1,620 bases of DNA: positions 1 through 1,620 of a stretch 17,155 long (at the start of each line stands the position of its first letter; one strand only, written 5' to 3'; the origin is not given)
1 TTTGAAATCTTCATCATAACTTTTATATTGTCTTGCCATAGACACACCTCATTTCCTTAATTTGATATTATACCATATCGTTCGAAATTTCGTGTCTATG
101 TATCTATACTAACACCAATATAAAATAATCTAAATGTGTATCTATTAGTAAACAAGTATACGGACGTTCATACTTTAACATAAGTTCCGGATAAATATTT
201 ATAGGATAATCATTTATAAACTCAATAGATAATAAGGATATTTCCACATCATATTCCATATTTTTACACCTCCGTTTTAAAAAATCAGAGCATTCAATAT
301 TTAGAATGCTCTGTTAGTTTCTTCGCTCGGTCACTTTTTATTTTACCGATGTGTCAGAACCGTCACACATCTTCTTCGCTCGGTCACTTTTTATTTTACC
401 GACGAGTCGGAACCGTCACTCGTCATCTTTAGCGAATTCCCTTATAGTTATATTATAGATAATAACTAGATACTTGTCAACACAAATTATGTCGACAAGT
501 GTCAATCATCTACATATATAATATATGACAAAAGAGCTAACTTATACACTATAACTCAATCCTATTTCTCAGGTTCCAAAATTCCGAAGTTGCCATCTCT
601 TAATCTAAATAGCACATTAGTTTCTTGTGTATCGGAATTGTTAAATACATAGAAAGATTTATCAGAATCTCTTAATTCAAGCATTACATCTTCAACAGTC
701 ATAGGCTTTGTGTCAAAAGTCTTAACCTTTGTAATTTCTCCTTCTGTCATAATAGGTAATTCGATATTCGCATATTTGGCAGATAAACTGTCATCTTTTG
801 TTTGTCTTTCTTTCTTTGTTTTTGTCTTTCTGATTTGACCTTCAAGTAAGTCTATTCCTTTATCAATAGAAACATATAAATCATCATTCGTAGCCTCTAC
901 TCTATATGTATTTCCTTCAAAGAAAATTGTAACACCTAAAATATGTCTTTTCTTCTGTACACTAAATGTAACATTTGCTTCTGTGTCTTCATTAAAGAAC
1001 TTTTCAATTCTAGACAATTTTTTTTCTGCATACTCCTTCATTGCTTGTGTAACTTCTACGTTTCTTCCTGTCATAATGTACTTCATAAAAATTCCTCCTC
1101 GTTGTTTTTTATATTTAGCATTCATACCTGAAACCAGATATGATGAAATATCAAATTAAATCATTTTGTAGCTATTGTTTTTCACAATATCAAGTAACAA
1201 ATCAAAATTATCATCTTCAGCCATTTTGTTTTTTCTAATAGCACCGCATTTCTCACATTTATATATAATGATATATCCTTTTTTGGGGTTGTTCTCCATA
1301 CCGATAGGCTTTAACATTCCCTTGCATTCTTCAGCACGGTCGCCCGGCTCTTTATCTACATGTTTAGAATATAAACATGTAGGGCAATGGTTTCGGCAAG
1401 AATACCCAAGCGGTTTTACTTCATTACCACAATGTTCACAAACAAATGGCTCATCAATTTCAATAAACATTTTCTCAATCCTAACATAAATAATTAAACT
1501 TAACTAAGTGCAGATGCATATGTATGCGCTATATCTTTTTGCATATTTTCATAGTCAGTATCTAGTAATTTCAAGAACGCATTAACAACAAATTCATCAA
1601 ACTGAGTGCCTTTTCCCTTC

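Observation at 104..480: Unannotated type III toxin-antitoxin-like locus: promoter, tandem-repeat RNA, terminator, ToxN-like ORF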

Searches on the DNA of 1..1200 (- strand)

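Call 10: search_rna_families(source=window, start=1, end=1200, threshold=evalue, max_evalue=10, show_alignments=3)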
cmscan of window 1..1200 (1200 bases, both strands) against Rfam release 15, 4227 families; matches with E-value up to 10: 3.
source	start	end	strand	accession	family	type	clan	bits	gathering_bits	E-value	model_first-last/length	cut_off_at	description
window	861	892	-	RF02301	TtnuCD25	Gene; snRNA; snoRNA; CD-box;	-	14.7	85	4.5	1-89/89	no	Tetrahymena snoRNA TtnuCD25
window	936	1015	+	RF02120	FTX_2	Gene; lncRNA;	-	14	48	9.9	1-97/97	no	FTX transcript, XIST regulator conserved region 2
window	618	696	-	RF00893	MIR854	Gene; miRNA;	-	10.5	50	7.3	113-194/221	no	MIR854 microRNA precursor family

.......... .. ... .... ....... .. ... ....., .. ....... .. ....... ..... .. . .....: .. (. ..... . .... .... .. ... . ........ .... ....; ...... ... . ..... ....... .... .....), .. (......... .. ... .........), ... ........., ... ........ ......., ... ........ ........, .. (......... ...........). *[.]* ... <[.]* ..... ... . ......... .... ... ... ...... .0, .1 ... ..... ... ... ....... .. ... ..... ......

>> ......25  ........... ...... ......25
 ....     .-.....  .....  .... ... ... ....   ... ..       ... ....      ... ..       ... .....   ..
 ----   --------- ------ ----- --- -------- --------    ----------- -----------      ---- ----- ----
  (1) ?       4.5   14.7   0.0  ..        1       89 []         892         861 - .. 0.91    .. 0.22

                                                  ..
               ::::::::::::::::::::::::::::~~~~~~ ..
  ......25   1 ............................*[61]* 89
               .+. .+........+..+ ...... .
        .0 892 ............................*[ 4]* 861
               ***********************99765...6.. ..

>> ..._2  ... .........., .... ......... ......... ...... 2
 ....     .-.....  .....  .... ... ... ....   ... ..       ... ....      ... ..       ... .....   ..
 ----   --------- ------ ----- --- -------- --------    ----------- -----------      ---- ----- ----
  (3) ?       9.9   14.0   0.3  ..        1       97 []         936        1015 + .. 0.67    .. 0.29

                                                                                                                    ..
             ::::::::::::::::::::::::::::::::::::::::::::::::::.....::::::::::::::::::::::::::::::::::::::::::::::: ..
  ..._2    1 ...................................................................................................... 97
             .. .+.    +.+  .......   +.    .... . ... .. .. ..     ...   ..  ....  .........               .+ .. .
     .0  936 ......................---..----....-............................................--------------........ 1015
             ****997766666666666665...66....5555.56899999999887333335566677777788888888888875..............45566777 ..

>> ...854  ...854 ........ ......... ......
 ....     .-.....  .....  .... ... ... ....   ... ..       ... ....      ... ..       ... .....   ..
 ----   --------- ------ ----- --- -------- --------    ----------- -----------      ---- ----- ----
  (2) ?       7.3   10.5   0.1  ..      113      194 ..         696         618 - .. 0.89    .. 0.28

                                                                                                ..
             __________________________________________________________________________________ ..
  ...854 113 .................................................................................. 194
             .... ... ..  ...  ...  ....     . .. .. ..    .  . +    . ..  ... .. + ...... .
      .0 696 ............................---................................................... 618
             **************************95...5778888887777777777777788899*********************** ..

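Call 17: search_dna_similar(query=window:1-560:-, collection=plasmids, mode=distant, max_evalue=0.001)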
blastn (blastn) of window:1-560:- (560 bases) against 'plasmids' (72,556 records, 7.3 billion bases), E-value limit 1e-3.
No match.

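Call 18: search_dna_similar(query=window:1-560:-, collection=phages, mode=distant, max_evalue=0.001)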
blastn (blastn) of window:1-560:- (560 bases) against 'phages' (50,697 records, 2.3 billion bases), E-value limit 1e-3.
Records with a match: 1; places in all: 1; records where one place covers at least 80% of the query: 0.
Best place of each record, by identity: 80-90% 1.
By first word of the organism name: Bacteriophage 1.
By host as written in the record: - 1.
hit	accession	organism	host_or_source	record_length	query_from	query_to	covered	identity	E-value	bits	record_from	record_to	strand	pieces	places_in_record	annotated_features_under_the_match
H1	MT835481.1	Bacteriophage sp.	human fecal samples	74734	190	236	8%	87.2%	3e-5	56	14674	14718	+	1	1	record has no annotation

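Call 19: get_annotated_region(hit=H1, flank=2500)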
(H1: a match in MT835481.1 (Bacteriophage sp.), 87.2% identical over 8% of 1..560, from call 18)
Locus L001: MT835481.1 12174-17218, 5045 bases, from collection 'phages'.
description: UNVERIFIED: Bacteriophage sp. clone scaffold_15 genomic sequence.
organism: Bacteriophage sp. (NCBI taxid 38018)
taxonomy: Viruses
host: -; source: human fecal samples; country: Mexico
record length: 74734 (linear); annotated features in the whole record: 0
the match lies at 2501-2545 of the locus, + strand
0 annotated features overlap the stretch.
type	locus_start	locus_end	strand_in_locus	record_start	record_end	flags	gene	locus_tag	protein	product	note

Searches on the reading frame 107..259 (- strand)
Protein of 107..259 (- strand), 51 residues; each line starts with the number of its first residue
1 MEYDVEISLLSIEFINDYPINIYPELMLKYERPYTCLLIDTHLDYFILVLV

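Call 6: search_protein_families(library=pfam, proteins=[window:107-259:-], max_evalue=10)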
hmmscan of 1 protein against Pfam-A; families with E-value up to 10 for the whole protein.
seq(51 aa): 0 families

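Call 7: search_protein_families(library=padloc, proteins=[window:107-259:-], max_evalue=10)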
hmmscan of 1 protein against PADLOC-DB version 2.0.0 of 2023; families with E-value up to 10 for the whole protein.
seq(51 aa): 0 families

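Call 8: search_protein_families(library=ncbifam, proteins=[window:107-259:-], max_evalue=10)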
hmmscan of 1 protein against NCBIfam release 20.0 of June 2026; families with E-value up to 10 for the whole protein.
seq(51 aa): 1 family
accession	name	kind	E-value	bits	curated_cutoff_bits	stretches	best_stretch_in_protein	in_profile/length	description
NF047358.1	TenpIN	equivalog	8.4e-07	29.3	90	1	10-47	1-37/141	type III toxin-antitoxin system TenpIN family toxin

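Call 15: find_homologous_proteins(query=window:119-259:-, max_evalue=0.01)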
Query seq(47 aa) (47 aa): 1 proteins with E <= 0.01 among 1 candidates.
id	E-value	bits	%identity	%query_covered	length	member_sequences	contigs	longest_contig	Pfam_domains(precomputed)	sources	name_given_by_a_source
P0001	3.2e-23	97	100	100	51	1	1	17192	-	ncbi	-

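Call 24: search_protein_representatives(protein=window:107-259:-)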
Query: 51 residues. Proteins with E-value up to 0.001 (for the whole library): 67; up to 1e-10: 11; up to 1e-30: 0. The best 67 are listed.
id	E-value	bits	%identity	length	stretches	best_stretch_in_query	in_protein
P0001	1.4e-25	103.0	100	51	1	1-51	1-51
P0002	8.7e-13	63.3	61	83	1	1-49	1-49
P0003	1.7e-12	62.3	63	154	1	1-49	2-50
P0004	4.6e-12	61.0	67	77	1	1-49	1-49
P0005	1.2e-11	59.8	63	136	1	1-49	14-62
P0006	1.2e-11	59.8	67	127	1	1-49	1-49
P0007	2.4e-11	58.8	65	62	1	1-48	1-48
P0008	4.4e-11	58.0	61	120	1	1-49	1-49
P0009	5.4e-11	57.7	63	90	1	1-49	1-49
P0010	6.0e-11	57.6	36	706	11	2-25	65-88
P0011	6.2e-11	57.5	61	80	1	1-49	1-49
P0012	1.2e-10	56.6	62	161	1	2-49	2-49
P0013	2.2e-10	55.8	59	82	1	1-49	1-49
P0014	2.8e-10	55.5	65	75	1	1-49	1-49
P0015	2.8e-10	55.5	61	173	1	1-49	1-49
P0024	1.1e-08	50.6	57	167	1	1-49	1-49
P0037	1.6e-06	43.8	48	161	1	1-48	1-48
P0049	1.7e-05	40.6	49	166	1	3-49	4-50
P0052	6.2e-05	38.9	44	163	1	1-48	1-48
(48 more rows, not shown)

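Call 27: search_protein_families(library=ncbifam, proteins=[P0012, P0037, P0049, P0052, P0024], max_evalue=1)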
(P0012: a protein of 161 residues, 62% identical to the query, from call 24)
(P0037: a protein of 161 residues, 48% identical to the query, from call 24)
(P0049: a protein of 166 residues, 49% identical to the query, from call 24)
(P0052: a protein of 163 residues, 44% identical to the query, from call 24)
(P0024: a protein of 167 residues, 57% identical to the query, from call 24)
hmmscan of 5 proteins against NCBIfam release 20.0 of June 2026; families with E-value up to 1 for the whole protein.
P0012 (161 aa): 1 family
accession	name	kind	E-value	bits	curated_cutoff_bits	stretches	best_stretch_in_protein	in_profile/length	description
NF047358.1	TenpIN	equivalog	3.8e-50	169.8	90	1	10-154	1-141/141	type III toxin-antitoxin system TenpIN family toxin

P0037 (161 aa): 1 family
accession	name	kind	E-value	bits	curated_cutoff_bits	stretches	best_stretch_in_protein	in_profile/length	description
NF047358.1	TenpIN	equivalog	2e-45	154.5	90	1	10-151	1-139/141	type III toxin-antitoxin system TenpIN family toxin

P0049 (166 aa): 2 families
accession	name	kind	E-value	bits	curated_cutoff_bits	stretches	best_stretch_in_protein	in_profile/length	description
NF047358.1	TenpIN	equivalog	7.3e-45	152.7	90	1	11-155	1-141/141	type III toxin-antitoxin system TenpIN family toxin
NF045776.1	TumA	equivalog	0.05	13.8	100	1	117-146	14-43/76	antitoxin TumA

P0052 (163 aa): 1 family
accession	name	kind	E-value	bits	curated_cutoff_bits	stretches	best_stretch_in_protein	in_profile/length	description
NF047358.1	TenpIN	equivalog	9.2e-46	155.6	90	1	10-154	1-141/141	type III toxin-antitoxin system TenpIN family toxin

P0024 (167 aa): 1 family
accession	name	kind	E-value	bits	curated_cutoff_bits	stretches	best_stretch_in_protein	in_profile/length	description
NF047358.1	TenpIN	equivalog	2.1e-40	138.2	90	1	11-165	2-141/141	type III toxin-antitoxin system TenpIN family toxin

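Call 28: search_protein_families(library=pfam, proteins=[P0012, P0037, P0049, P0052, P0024], max_evalue=1)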
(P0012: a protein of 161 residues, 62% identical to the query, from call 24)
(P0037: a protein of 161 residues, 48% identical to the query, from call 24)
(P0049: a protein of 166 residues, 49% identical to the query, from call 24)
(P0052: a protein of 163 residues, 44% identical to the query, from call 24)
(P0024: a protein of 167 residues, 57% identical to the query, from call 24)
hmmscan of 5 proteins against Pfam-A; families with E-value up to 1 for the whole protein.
P0012 (161 aa): 3 families
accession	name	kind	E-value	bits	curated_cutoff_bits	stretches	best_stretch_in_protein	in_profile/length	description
PF07063.19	HGLS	-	0.027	14.3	25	1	93-128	174-210/386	2-oxoadipate dioxygenase/decarboxylase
PF16313.11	DUF4953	-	0.04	13.5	24.2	1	93-140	166-216/316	Met-zincin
PF04210.18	MtrG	-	0.19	12.1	27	1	95-120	5-30/64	Tetrahydromethanopterin S-methyltransferase, subunit G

P0037 (161 aa): 1 family
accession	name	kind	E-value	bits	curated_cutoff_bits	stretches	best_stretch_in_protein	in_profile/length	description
PF04210.18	MtrG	-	0.064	13.6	27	1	94-131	5-41/64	Tetrahydromethanopterin S-methyltransferase, subunit G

P0049 (166 aa): 0 families

P0052 (163 aa): 1 family
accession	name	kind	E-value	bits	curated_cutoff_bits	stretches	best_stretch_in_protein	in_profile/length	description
PF08862.16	DUF1829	-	0.4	11.6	22.2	1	53-126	3-72/87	Domain of unknown function DUF1829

P0024 (167 aa): 1 family
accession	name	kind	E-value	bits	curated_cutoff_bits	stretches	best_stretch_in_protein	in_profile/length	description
PF14806.11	Coatomer_b_Cpla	-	0.083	13.3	32.7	1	88-117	3-32/128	Coatomer beta subunit appendage platform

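Call 29: search_protein_families(library=padloc, proteins=[P0012, P0037, P0049, P0052, P0024], max_evalue=1)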
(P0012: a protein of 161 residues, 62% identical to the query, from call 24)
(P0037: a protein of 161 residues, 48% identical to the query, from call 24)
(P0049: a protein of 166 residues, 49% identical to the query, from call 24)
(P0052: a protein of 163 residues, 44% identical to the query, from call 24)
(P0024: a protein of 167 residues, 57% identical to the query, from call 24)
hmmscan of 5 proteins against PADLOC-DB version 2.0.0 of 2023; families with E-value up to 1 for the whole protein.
P0012 (161 aa): 2 families
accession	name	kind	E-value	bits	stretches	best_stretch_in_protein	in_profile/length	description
PDLC01896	CARF4--CARF_PDDEXK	-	0.0011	16.2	1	59-150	30-118/381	-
PDLC02362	PycTM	-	0.033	13.1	1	83-132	11-55/74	-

P0037 (161 aa): 0 families

P0049 (166 aa): 1 family
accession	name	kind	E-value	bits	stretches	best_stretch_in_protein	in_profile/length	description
PDLC04651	PDC-M44A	-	0.005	15.1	1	117-145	14-42/76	-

P0052 (163 aa): 0 families

P0024 (167 aa): 0 families

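Call 30: search_solved_structures(query=P0012, max_evalue=10)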
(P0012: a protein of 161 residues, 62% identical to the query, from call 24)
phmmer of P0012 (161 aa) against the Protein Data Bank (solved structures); distinct sequences matched with E-value up to 10: 5.
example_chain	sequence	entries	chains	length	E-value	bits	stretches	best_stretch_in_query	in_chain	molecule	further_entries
7pzy_5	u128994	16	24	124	0.92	12.9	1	39-104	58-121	Ribosomal 60S subunit protein L22B | 60S ribosomal protein L22-B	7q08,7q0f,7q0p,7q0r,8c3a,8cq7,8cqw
6m9k_A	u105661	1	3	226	0.98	12.8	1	45-98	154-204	Exonuclease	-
1avq_A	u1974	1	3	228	1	12.7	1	45-98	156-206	LAMBDA EXONUCLEASE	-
3sm4_A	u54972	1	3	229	1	12.7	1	45-98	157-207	Exonuclease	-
3slp_A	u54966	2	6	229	1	12.7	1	45-98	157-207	Exonuclease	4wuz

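Call 38: find_encoding_contigs(protein=window:107-259:-, flank=10000, max_places=5)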
Protein seq(51 aa) (51 aa): no gene with exactly this product is on record in the collection.

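Call 73: predict_structure(alignment_id=A3)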
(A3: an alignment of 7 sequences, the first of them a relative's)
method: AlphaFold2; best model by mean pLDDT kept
length: 161 residues; sequences in the alignment: 7
mean_pLDDT: 87.8   pTM: 0.84
mean pLDDT of the five models: 87.8, 87.5, 87.5, 78.1, 76.2
residues with pLDDT >= 90: 97; 70-90: 50; 50-70: 10; < 50: 4
segments of 3 or more residues with pLDDT < 50: none
pLDDT, mean of each block of 10 residues (from residue 1): 76 89 76 79 90 90 90 92 92 88 93 95 95 95 93 78 34
secondary structure, 60 per line:
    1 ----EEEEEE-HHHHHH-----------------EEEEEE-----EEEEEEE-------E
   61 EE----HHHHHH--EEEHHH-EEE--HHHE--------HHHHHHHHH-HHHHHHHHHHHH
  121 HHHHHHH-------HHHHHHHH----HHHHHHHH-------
elements in order: E5-10 H12-17 E35-40 E46-52 E60-62 H67-72 E75-77 E82-84 H99-107 H109-127 H135-142 H147-154

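Call 75: fold_search(model_id=the predicted structure, library=pdb)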
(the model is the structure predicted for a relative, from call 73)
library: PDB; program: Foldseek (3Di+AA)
matches with E <= 10: 402; with E <= 0.001: 0
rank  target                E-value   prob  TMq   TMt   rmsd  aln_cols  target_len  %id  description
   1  4glk                  5.1e-03  1.00  0.55  0.54   6.1       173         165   10  Structure and activity of AbiQ, a lactococcal anti-phage endoribonuclease belonging to the type-III toxin-antitoxin syst (released 2013-01-16)
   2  9g7k_E                1.2e-02  0.96  0.32  0.41   7.3       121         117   12  Staphylococcus aureus MazF in complex with Nanobody 12 (released 2024-07-31)
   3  4mzp_A                1.3e-02  0.93  0.29  0.38   7.0       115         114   14  MazF from S. aureus crystal form III, C2221, 2.7 A (released 2014-05-21)
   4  9g7k_A                1.4e-02  0.95  0.30  0.38   6.8       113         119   14  Staphylococcus aureus MazF in complex with Nanobody 12 (released 2024-07-31)
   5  4ato_A                1.5e-02  0.99  0.58  0.56   5.9       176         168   12  New insights into the mechanism of bacterial Type III toxin-antitoxin systems: selective toxin inhibition by a non-cod (released 2012-12-26)
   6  9g2g_B                1.6e-02  0.91  0.29  0.38   6.9       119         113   12  Staphylococcus aureus MazF in complex with nanobody 5 (released 2024-07-24)
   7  4mzp_E                1.6e-02  0.90  0.28  0.38   7.2       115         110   12  MazF from S. aureus crystal form III, C2221, 2.7 A (released 2014-05-21)
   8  4mzp_B                1.7e-02  0.92  0.30  0.39   7.0       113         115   13  MazF from S. aureus crystal form III, C2221, 2.7 A (released 2014-05-21)
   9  4mzm_A                1.7e-02  0.91  0.29  0.37   7.0       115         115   14  MazF from S. aureus crystal form I, P212121, 2.1 A (released 2014-05-28)
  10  9g2a_B                2.2e-02  0.91  0.30  0.39   6.8       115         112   15  Staphylococcus aureus MazF in complex with nanobody 4 (released 2024-07-17)
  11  4mzm_B                2.6e-02  0.85  0.29  0.39   7.3       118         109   12  MazF from S. aureus crystal form I, P212121, 2.1 A (released 2014-05-28)
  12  5hkc_B                2.8e-02  0.87  0.32  0.41   7.3       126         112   11  Crystal structure of M. tuberculosis MazF-mt3 T52D-F62D mutant in complex with 8-mer RNA (released 2017-01-18)
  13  9g7k_B                3.1e-02  0.89  0.30  0.37   6.9       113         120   13  Staphylococcus aureus MazF in complex with Nanobody 12 (released 2024-07-31)
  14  9g1y_B                3.7e-02  0.87  0.30  0.39   6.8       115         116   13  Staphycoccus aureus MazF in complex with Nabobody 3 (released 2024-07-24)
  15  9g48_A                4.2e-02  0.82  0.31  0.39   7.1       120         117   13  Staphylococcus aureus MazF in complex with Nanobody 6 (released 2024-07-24)
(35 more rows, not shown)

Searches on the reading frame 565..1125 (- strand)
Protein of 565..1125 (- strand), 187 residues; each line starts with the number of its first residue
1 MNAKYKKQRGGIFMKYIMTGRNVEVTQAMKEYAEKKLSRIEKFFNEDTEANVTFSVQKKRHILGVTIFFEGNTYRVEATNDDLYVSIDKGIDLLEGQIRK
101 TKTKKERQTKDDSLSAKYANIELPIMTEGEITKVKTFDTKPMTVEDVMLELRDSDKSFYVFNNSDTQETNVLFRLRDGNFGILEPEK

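Call 58: search_protein_families(library=pfam, proteins=[window:565-1125:-], max_evalue=0.00001)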
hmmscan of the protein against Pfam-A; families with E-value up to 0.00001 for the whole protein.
window:565-1125:- (187 aa): 2 families
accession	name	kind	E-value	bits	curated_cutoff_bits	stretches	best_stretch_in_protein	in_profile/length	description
PF02482.25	Ribosomal_S30AE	-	4.5e-24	85.4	23.7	1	17-105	2-87/88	Sigma 54 modulation protein / S30EA ribosomal protein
PF16321.10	Ribosom_S30AE_C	-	1.3e-17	63.7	25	1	128-182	3-57/57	Sigma 54 modulation/S30EA ribosomal protein C terminus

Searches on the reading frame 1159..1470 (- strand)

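Call 58: search_protein_families(library=pfam, proteins=[window:1159-1470:-], max_evalue=0.00001)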
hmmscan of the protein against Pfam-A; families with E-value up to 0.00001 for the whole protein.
window:1159-1470:- (104 aa): 1 family
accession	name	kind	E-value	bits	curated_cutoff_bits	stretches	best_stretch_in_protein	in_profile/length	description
PF12647.12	RNHCP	-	5.1e-32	110.2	24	1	7-92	2-89/90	RNHCP domain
